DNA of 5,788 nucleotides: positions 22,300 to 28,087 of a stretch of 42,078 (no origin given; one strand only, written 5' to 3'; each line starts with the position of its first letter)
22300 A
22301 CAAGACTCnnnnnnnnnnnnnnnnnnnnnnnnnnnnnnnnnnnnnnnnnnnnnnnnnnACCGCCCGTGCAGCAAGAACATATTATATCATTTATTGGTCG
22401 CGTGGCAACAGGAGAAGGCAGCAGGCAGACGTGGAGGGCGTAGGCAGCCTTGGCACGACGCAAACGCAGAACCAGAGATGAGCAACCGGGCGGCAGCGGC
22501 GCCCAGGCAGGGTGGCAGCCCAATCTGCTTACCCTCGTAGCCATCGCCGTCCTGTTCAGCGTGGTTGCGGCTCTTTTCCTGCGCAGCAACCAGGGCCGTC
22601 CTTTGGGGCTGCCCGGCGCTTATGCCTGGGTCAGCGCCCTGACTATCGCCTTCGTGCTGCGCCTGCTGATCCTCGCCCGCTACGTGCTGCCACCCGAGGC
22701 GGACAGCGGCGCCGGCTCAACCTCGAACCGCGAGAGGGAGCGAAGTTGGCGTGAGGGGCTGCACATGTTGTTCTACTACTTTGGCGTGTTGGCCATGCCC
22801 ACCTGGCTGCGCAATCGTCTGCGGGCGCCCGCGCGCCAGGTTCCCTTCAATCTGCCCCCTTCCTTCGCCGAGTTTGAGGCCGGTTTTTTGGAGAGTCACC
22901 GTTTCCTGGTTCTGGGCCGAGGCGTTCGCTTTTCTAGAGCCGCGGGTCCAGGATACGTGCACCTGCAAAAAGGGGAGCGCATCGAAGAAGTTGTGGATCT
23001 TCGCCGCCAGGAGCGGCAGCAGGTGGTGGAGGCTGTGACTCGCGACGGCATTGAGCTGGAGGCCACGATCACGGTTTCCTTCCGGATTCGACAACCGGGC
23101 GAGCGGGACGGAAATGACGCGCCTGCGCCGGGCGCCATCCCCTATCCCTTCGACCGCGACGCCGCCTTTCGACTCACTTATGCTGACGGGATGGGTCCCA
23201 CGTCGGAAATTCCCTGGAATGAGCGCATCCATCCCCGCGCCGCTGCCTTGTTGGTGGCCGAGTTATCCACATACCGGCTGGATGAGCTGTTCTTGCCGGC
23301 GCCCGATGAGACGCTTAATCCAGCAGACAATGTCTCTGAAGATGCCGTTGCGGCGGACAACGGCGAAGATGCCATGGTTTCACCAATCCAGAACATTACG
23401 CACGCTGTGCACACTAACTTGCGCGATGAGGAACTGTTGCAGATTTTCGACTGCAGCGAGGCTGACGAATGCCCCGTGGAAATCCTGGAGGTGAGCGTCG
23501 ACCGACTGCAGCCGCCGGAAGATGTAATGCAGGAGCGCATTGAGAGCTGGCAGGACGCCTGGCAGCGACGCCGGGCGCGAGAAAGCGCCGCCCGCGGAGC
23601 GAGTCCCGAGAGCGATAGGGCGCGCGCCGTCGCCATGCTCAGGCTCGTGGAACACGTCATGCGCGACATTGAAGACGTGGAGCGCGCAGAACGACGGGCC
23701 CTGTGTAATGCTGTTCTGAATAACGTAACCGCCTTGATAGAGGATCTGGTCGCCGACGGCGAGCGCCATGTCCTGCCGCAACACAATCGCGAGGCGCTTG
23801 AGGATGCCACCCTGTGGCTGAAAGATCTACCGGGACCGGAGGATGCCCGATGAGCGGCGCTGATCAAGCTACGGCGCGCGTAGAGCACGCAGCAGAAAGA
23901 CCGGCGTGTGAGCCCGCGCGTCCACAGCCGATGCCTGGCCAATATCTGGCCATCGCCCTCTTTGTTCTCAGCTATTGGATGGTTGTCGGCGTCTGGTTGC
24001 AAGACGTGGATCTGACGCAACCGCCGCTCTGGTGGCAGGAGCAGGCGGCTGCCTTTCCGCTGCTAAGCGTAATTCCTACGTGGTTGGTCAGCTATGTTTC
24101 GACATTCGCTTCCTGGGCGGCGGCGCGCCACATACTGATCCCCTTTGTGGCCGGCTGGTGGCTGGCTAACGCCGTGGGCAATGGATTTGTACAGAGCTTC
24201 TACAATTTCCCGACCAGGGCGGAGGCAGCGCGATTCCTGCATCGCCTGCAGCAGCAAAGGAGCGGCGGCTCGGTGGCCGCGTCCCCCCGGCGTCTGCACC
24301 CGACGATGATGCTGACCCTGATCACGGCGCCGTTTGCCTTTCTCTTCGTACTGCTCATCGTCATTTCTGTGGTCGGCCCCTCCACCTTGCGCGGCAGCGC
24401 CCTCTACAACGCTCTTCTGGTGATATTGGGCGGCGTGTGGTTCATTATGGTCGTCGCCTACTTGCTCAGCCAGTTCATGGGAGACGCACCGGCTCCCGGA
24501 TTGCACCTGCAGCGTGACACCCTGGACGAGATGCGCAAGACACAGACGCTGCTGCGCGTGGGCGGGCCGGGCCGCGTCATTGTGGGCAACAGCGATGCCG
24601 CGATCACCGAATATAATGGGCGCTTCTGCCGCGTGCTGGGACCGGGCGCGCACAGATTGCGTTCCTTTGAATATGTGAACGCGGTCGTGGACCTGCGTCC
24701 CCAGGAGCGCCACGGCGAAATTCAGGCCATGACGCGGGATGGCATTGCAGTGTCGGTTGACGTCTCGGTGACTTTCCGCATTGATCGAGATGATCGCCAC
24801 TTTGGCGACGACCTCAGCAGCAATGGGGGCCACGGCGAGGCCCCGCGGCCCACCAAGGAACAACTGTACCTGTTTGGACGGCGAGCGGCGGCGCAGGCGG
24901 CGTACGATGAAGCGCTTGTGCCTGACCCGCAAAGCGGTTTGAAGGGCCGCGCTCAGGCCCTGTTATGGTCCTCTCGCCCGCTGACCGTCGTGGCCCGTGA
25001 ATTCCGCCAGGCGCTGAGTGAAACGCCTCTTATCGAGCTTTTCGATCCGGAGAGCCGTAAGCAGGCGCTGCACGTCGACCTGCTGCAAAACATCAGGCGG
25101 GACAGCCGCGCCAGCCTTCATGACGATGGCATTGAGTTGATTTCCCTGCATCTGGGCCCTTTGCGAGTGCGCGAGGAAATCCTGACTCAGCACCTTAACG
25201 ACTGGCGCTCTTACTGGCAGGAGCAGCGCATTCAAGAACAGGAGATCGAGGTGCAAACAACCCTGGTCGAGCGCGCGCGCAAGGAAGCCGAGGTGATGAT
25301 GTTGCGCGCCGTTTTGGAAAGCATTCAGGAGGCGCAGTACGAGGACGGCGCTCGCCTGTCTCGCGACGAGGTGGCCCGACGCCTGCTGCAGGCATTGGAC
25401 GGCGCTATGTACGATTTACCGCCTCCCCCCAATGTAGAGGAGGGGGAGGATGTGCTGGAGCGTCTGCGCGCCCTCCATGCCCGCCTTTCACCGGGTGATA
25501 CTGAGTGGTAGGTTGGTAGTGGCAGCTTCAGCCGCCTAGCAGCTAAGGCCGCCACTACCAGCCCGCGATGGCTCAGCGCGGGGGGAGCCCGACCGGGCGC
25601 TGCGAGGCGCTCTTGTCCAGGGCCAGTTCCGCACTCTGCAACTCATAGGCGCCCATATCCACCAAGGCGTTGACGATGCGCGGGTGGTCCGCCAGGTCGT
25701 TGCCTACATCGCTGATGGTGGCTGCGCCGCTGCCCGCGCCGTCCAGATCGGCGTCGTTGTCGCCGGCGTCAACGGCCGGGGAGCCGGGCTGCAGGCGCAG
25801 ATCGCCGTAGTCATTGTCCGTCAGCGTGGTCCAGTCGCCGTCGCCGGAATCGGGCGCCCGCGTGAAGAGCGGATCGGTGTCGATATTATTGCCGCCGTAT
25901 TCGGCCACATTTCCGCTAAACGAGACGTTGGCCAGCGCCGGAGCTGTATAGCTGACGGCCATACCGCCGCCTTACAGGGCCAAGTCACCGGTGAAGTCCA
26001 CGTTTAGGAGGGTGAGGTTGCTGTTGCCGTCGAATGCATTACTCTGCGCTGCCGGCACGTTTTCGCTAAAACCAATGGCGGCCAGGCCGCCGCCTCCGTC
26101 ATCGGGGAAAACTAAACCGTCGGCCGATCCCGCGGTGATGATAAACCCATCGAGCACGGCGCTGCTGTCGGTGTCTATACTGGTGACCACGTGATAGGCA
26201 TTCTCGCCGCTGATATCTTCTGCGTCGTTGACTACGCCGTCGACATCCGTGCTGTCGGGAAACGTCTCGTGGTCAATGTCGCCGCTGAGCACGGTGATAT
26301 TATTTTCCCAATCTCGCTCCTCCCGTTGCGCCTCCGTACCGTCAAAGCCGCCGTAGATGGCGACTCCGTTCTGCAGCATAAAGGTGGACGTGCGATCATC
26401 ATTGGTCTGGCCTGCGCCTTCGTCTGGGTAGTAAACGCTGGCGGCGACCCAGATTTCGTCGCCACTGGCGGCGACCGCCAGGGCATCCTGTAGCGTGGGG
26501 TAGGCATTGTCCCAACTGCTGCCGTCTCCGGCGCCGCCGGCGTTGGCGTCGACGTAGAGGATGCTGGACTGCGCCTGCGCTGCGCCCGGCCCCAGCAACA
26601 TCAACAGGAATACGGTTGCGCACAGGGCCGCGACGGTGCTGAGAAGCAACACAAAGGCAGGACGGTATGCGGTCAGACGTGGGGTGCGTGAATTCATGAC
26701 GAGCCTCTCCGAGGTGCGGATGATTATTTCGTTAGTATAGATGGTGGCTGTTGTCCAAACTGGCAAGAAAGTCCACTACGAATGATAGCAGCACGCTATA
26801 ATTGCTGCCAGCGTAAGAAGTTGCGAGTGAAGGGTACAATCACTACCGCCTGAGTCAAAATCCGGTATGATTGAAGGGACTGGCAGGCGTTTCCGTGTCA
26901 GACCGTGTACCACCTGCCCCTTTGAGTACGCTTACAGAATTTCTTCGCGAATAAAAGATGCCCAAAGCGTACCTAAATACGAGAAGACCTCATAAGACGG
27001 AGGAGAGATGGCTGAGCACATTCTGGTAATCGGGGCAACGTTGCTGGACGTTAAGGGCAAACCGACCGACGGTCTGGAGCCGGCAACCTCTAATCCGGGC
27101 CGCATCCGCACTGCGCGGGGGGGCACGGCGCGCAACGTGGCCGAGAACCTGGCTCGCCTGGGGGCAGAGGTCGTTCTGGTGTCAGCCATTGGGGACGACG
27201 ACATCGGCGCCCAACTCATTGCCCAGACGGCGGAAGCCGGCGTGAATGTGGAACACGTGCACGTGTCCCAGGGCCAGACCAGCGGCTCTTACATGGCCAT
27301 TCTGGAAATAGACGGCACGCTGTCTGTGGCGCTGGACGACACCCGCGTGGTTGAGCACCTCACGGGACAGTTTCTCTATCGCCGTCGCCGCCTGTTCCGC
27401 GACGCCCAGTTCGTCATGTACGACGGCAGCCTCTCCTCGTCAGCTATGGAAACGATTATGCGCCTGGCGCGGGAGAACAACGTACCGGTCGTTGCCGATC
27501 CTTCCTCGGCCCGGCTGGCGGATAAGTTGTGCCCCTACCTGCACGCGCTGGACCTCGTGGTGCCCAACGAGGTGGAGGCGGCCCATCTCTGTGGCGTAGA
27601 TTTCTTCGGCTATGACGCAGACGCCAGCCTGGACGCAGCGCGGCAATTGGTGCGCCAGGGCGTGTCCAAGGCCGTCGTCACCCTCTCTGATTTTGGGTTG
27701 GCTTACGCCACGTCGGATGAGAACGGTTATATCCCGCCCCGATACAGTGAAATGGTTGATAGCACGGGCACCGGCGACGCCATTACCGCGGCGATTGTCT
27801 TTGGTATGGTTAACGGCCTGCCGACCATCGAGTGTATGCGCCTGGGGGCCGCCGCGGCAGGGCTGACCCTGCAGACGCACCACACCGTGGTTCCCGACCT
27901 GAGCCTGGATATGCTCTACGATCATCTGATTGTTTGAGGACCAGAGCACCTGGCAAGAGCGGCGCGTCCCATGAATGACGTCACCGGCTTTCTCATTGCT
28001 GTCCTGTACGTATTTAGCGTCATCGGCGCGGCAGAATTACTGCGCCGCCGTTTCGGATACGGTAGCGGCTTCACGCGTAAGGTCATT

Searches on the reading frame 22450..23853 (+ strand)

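Call 32: search_protein_families(library=pfam, proteins=[window:22450-23853:+], max_evalue=0.001)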
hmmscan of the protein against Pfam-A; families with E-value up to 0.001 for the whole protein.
window:22450-23853:+ (467 aa): 1 family
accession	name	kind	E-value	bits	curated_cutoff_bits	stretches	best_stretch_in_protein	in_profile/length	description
PF01145.31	Band_7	-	6.3e-06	26.8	23.6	0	336-383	128-174/176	SPFH domain / Band 7 family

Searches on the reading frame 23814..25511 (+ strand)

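Call 32: search_protein_families(library=pfam, proteins=[window:23814-25511:+], max_evalue=0.001)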
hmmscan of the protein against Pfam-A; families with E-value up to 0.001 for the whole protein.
window:23814-25511:+ (565 aa): 1 family
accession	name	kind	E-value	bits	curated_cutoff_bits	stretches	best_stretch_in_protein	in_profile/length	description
PF01145.31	Band_7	-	2.7e-09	37.7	23.6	1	256-327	2-73/176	SPFH domain / Band 7 family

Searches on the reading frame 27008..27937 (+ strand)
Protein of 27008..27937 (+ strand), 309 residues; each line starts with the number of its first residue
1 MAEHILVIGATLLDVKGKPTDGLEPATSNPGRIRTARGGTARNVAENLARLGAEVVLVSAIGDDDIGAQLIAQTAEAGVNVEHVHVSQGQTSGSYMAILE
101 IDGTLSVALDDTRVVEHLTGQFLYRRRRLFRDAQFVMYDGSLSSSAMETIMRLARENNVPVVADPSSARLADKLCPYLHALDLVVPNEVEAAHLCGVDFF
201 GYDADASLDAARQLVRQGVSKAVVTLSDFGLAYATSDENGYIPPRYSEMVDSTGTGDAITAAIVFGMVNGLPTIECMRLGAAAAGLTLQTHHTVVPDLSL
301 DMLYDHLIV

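Call 32: search_protein_families(library=pfam, proteins=[window:27008-27937:+], max_evalue=0.001)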
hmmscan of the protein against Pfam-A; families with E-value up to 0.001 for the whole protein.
window:27008-27937:+ (309 aa): 3 families
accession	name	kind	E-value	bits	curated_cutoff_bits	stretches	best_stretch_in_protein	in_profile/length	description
PF00294.29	PfkB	-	4.8e-51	174.3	25.8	1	3-294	2-296/302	pfkB family carbohydrate kinase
PF08543.17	Phos_pyr_kin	-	9.1e-05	22.4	27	0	146-278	74-222/246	Phosphomethylpyrimidine kinase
PF13458.12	Peripla_BP_6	-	0.00095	19.4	31.7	0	127-175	62-107/343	Periplasmic binding protein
